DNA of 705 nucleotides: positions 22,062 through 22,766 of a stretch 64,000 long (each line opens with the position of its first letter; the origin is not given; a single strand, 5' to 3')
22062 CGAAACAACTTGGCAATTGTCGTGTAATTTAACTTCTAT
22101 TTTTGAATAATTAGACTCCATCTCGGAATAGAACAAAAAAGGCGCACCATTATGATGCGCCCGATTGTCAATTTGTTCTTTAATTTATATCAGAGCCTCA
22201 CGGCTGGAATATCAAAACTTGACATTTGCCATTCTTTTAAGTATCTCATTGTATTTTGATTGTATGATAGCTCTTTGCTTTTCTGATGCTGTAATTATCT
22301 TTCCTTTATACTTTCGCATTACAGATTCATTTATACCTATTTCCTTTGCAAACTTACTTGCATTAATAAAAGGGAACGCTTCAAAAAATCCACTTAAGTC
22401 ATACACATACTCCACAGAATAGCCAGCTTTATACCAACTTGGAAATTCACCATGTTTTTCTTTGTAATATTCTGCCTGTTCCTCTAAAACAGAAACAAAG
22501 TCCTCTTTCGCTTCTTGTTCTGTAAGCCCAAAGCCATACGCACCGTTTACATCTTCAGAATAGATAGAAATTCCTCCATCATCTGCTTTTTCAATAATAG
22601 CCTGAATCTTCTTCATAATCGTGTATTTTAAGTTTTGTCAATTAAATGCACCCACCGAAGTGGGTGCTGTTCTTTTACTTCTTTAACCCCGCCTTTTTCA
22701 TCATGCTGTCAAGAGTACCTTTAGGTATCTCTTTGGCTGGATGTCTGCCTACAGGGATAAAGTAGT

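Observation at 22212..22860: HicA/HicB toxin-antitoxin pair 1 inserted between the tail chaperone genes and the tape measure gene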

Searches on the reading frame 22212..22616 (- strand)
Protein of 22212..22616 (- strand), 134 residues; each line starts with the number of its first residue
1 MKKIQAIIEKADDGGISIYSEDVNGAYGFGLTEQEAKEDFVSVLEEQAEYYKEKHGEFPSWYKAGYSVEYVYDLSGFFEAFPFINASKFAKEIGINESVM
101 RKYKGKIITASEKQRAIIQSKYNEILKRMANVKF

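Call 3: search_protein_families(library=pfam, proteins=[window:22212-22616:-], max_evalue=0.1)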
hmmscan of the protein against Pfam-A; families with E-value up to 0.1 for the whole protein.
window:22212-22616:- (134 aa): 1 family
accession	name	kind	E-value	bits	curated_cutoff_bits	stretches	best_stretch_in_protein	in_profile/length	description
PF12910.14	PHD_like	-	0.042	14.3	27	0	4-53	56-105/141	Antitoxin of toxin-antitoxin, RelE / RelB, TA system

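Call 4: search_protein_families(library=phrogs, proteins=[window:22212-22616:-], max_evalue=0.01)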
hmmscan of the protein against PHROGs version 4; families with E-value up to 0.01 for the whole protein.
window:22212-22616:- (134 aa): 1 family
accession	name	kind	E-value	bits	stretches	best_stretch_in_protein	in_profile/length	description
phrog_497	-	moron, auxiliary metabolic gene and host takeover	0.00041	20.9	1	5-60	14-69/342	toxin-antitoxin system HicB-like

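Call 5: search_protein_families(library=ncbifam, proteins=[window:22212-22616:-], max_evalue=1)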
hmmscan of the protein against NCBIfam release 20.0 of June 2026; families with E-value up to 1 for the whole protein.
window:22212-22616:- (134 aa): 0 families

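Call 21: search_solved_structures(query=window:22212-22616:-, max_evalue=10, show_alignments=2)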
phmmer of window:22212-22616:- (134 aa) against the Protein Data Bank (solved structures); distinct sequences matched with E-value up to 10: 0.

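Call 23: find_homologous_proteins(query=window:22212-22616:-, max_evalue=0.001)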
Query window:22212-22616:- (134 aa): 310 proteins with E <= 0.001 among 323 candidates; the best 120 are listed.
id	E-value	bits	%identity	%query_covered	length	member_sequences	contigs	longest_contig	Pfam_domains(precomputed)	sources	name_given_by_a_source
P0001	2.9e-79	281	99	100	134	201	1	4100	-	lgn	-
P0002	1.1e-75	270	92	100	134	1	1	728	-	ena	-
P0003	3.7e-75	268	92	100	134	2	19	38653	-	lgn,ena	-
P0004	1.4e-72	260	87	100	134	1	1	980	-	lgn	-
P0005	2.1e-72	259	87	100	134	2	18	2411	-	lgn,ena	-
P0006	2.9e-72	258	90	100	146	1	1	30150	-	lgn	-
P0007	8.9e-72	257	89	100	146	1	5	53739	-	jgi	jgi:predicted RNase H-like HicB family nuclease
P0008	8.9e-72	257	89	100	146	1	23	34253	-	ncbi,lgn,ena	-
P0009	1.1e-71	257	88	100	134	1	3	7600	-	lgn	-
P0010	1.2e-71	256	88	100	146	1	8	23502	-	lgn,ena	-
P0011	1.8e-71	256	88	100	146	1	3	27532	-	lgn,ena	-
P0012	1.8e-71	256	88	100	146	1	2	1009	-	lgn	-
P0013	2.1e-71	256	87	100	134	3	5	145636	-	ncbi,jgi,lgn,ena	jgi:predicted RNase H-like HicB family nuclease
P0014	3.6e-71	255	86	100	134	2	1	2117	-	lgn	-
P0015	4.8e-71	255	88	100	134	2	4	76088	-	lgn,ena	-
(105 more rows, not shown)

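Call 26: search_solved_structures(query=A3, max_evalue=10, show_alignments=3)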
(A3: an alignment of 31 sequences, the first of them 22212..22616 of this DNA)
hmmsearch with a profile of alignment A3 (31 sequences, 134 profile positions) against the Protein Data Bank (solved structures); distinct sequences matched with E-value up to 10: 1.
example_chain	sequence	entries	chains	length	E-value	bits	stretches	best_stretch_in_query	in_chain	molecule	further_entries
9yxv_E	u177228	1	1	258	1.4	12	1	14-65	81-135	sfFab18 heavy chain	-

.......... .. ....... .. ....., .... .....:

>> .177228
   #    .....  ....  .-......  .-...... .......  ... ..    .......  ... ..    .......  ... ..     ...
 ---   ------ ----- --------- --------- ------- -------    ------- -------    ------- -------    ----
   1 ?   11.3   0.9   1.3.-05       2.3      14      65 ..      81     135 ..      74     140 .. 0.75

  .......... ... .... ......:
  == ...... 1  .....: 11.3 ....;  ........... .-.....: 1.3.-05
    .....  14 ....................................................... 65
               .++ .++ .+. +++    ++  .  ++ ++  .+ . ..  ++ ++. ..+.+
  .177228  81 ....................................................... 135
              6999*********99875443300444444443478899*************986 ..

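Call 27: search_protein_families(library=pfam, alignment_id=A3, max_evalue=0.1)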
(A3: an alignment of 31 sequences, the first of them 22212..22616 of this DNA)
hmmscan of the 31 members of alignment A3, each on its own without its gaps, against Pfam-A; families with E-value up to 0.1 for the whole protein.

A. member 1, window:22212-22616:- (134 aa): 1 family
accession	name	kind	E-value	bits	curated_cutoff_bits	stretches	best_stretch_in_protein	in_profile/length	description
PF12910.14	PHD_like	-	0.042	14.3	27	0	4-53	56-105/141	Antitoxin of toxin-antitoxin, RelE / RelB, TA system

B. families by the number of members that match (of 31 scanned): 11 families
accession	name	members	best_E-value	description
PF12910.14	PHD_like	9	0.0015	Antitoxin of toxin-antitoxin, RelE / RelB, TA system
PF13526.11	DUF4125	3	0.038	Protein of unknown function (DUF4125)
PF15919.11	HicB_lk_antitox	2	0.014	HicB_like antitoxin of bacterial toxin-antitoxin system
PF07453.19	NUMOD1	2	0.021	NUMOD1 domain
PF15973.10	DUF4766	2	0.042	Domain of unknown function (DUF4766)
PF21748.3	UPF0150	2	0.063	UPF0150-like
PF03789.18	ELK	2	0.065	ELK domain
PF24102.1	FLAD1_M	1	0.00067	FAD synthase, middle domain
PF22813.1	TcaA_2nd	1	0.0016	TcaA protein second domain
PF03979.19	Sigma70_r1_1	1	0.093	Sigma-70 factor, region 1.1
PF20951.2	Flu_PB2_6th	1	0.095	Influenza RNA polymerase PB2 6th domain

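Call 29: predict_structure(alignment_id=A3)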
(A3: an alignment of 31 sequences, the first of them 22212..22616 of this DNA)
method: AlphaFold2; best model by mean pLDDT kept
length: 134 residues; sequences in the alignment: 31
mean_pLDDT: 83.1   pTM: 0.56
mean pLDDT of the five models: 83.1, 82.9, 79.6, 78.3, 76.0
residues with pLDDT >= 90: 50; 70-90: 66; 50-70: 12; < 50: 6
segments of 3 or more residues with pLDDT < 50: 79-82
pLDDT, mean of each block of 10 residues (from residue 1): 87 84 87 94 94 94 92 62 67 87 81 85 78 54
secondary structure, 60 per line:
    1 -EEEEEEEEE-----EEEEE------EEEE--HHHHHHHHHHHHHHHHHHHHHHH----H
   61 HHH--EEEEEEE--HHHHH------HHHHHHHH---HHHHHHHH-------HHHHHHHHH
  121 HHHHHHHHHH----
elements in order: E2-10 E16-20 E27-30 H33-55 H60-63 E66-72 H75-79 H86-93 H97-104 H112-130

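Call 32: fold_search(model_id=the predicted structure, library=pdb)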
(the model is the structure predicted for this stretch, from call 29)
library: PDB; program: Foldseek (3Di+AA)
matches with E <= 10: 924; with E <= 0.001: 0
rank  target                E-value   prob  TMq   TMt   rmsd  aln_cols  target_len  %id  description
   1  6u0i_B                7.7e-03  0.98  0.37  0.35  18.5       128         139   19  Putative Antitoxin HicB3 from Escherichia coli str. K-12 substr. DH10B (released 2019-08-28)
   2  6hpb_B                1.4e-02  0.98  0.37  0.36  17.3       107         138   22  Crystal structure of the E.coli HicAB toxin-antitoxin complex (released 2019-09-18)
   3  6u0i_A                1.5e-02  0.97  0.36  0.35  18.6       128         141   19  Putative Antitoxin HicB3 from Escherichia coli str. K-12 substr. DH10B (released 2019-08-28)
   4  6g1c_V                2.1e-02  1.00  0.39  0.59   5.0        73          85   15  Crystal structure of the N-terminal domain of Burkholderia Pseudomallei antitoxin HicB (released 2018-10-31)
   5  4p78_A                2.1e-02  1.00  0.35  0.52   2.4        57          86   23  HicA3 and HicB3 toxin-antitoxin complex (released 2014-08-27)
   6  6g26_B                2.6e-02  1.00  0.35  0.35   6.6        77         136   19  The crystal structure of the Burkholderia pseudomallei HicAB complex (released 2018-10-31)
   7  6g26_A                2.6e-02  1.00  0.35  0.35   6.6        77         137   19  The crystal structure of the Burkholderia pseudomallei HicAB complex (released 2018-10-31)
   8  6g1n_C                4.6e-02  0.99  0.38  0.38   6.6        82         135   20  Crystal structure of the Burkholderia Pseudomallei antitoxin HicB (released 2018-10-31)
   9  3kwr_B                8.2e-02  0.98  0.32  0.48   3.8        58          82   17  Crystal structure of Putative RNA-binding protein (NP_785364.1) from LACTOBACILLUS PLANTARUM at 1.45 A resolution (released 2009-12-22)
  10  6g1c_B                8.2e-02  0.98  0.36  0.54   6.6        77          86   19  Crystal structure of the N-terminal domain of Burkholderia Pseudomallei antitoxin HicB (released 2018-10-31)
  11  6g1n_A                9.9e-02  0.75  0.38  0.39  18.4       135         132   14  Crystal structure of the Burkholderia Pseudomallei antitoxin HicB (released 2018-10-31)
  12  1wv8                  1.1e-01  0.99  0.41  0.70   2.8        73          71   14  Crystal structure of hypothetical protein TTHA1013 from an extremely thermophilic bacterium thermus thermophilus HB8 (released 2005-06-12)
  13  2dsy_D                1.6e-01  0.99  0.36  0.57   2.0        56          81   23  Crystal structure of TTHA0281 from thermus thermophilus HB8 (released 2007-03-27)
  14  6g1c_C                2.0e-01  0.90  0.32  0.51   6.5        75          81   19  Crystal structure of the N-terminal domain of Burkholderia Pseudomallei antitoxin HicB (released 2018-10-31)
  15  2dsy_A                2.4e-01  0.99  0.36  0.58   1.9        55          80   24  Crystal structure of TTHA0281 from thermus thermophilus HB8 (released 2007-03-27)
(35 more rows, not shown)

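Call 38: find_related_loci(query=A3, collection=viral_contigs, flank=4000)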
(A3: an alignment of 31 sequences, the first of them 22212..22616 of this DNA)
Query A3 (134 aa) in viral_contigs; peptide patterns used: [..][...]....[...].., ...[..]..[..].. (x = any residue, [..] = any of these).
345 stretches matched a pattern; 248 encode a relative of the query (tblastn E <= 1e-3); the best 80 are kept; 80 distinct loci.
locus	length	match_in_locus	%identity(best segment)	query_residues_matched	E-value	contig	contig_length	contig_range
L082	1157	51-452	100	1-134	2e-92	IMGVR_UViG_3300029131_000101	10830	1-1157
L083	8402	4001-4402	100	1-134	9e-86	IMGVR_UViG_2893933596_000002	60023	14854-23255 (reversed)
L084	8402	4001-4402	100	1-134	9e-86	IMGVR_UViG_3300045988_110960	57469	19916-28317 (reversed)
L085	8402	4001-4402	100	1-134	9e-86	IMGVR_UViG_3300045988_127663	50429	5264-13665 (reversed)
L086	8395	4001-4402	100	1-134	9e-86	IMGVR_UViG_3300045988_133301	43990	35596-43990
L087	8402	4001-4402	100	1-134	9e-86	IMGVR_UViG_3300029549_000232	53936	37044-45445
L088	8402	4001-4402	100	1-134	9e-86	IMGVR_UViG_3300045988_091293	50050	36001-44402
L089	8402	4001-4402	100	1-134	9e-86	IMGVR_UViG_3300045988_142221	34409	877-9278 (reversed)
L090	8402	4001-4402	100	1-134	9e-86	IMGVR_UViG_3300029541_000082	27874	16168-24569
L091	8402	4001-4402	100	1-134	9e-86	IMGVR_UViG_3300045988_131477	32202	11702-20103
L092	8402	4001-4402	100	1-134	9e-86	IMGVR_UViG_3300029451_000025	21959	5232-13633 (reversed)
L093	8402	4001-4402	100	1-134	9e-86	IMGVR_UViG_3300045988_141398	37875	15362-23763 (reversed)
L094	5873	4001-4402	100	1-134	9e-86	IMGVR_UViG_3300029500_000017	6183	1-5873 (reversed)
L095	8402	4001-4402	100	1-134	9e-86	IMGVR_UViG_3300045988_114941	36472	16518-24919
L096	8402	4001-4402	100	1-134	9e-86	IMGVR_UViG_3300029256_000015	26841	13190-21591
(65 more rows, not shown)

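Call 40: find_related_loci(query=A3, collection=genome_contigs, flank=4000)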
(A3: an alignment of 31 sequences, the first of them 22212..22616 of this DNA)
Query A3 (134 aa) in genome_contigs; peptide patterns used: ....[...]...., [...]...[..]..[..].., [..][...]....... (x = any residue, [..] = any of these).
255 stretches matched a pattern; 88 encode a relative of the query (tblastn E <= 1e-3); the best 80 are kept; 80 distinct loci.
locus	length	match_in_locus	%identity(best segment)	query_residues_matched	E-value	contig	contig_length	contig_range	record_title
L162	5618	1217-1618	93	1-134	6e-80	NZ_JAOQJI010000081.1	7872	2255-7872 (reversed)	Phocaeicola fibrisolvens strain Sanger_21 .13470_2_64.81, whole genome shotgun sequence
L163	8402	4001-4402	87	1-134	6e-77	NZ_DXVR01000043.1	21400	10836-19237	MAG: Bacteroides sp. isolate HRGM_Genome_3449 HRGM_Genome_3449_43, whole genome shotgun sequence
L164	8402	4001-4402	87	1-134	4e-76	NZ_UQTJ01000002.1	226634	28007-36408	Uncultured Bacteroides sp. isolate UMGS630, whole genome shotgun sequence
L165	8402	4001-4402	82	1-134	3e-74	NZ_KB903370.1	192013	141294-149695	Butyricimonas synergistica DSM 23225 A3CYDRAFT_scaffold_5.6, whole genome shotgun sequence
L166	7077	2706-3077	77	11-134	4e-64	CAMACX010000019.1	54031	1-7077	MAG: uncultured Mediterranea sp. isolate SRR5976186_bin.49_metaWRAP_v1.3_MAG genome assembly, contig: ERZ8810629.70, who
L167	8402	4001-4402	63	1-134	8e-54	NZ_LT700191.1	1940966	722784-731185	Parabacteroides massiliensis strain SN4, whole genome shotgun sequence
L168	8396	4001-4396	64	4-134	1e-53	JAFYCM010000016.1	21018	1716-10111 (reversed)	MAG: Bacteroidales bacterium isolate RGIG6965 Sheep_Rumen.Co__c507184, whole genome shotgun sequence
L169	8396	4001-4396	63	4-134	2e-53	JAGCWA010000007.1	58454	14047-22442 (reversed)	MAG: Paludibacteraceae bacterium isolate RGIG10174 Yak_Rumen-4__c297206, whole genome shotgun sequence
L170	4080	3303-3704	59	1-134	5e-53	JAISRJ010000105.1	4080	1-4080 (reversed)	MAG: Clostridiales bacterium isolate Kf353_bin53 k119_5240449, whole genome shotgun sequence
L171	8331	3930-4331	62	1-134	4e-53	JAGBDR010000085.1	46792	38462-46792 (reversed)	MAG: Parabacteroides sp. isolate RGIG9024 Water_deer_Rectum-4__c3156, whole genome shotgun sequence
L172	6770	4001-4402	63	1-134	1e-52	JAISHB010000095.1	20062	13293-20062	MAG: Prevotellaceae bacterium isolate Hm464_bin154 k119_2376604, whole genome shotgun sequence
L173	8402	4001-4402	59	2-134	2e-52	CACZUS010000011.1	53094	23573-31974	MAG: uncultured Bacteroidales bacterium isolate RUG12969 genome assembly, contig: RUG12969_asm_11, whole genome shotgun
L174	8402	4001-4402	60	1-134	2e-51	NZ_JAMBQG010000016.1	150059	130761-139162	Parabacteroides leei strain GYB001 16, whole genome shotgun sequence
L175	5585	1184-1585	58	1-134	2e-51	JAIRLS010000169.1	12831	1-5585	MAG: Bacteroidales bacterium isolate Cc175_bin60 k119_2320132, whole genome shotgun sequence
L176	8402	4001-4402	59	1-134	2e-50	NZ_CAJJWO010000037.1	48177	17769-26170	MAG: uncultured Parabacteroides sp. isolate ERR260169-bin.9, whole genome shotgun sequence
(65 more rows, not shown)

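Call 52: search_protein_families(library=padloc, proteins=[window:22212-22616:-], max_evalue=0.001)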
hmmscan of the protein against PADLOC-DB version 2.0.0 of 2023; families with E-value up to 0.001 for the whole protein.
window:22212-22616:- (134 aa): 0 families

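Call 64: search_dna_similar(query=window:22212-22616:-, collection=plasmids, mode=protein, max_evalue=0.01, max_rows=15)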
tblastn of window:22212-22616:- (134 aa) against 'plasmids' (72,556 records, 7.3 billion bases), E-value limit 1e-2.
Records with a match: 1; places in all: 1; records where one place covers at least 80% of the query: 1.
Best place of each record, by identity: <60% 1.
By first word of the organism name: Bacteroides 1.
By predicted mobility (MOB-suite, as given by PLSDB): non-mobilizable 1.
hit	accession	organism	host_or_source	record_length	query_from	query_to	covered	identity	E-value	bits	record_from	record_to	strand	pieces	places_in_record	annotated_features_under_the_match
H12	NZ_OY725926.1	Bacteroides finegoldii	-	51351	3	134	99%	35.6%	2e-12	70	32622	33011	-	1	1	pilus assembly protein HicB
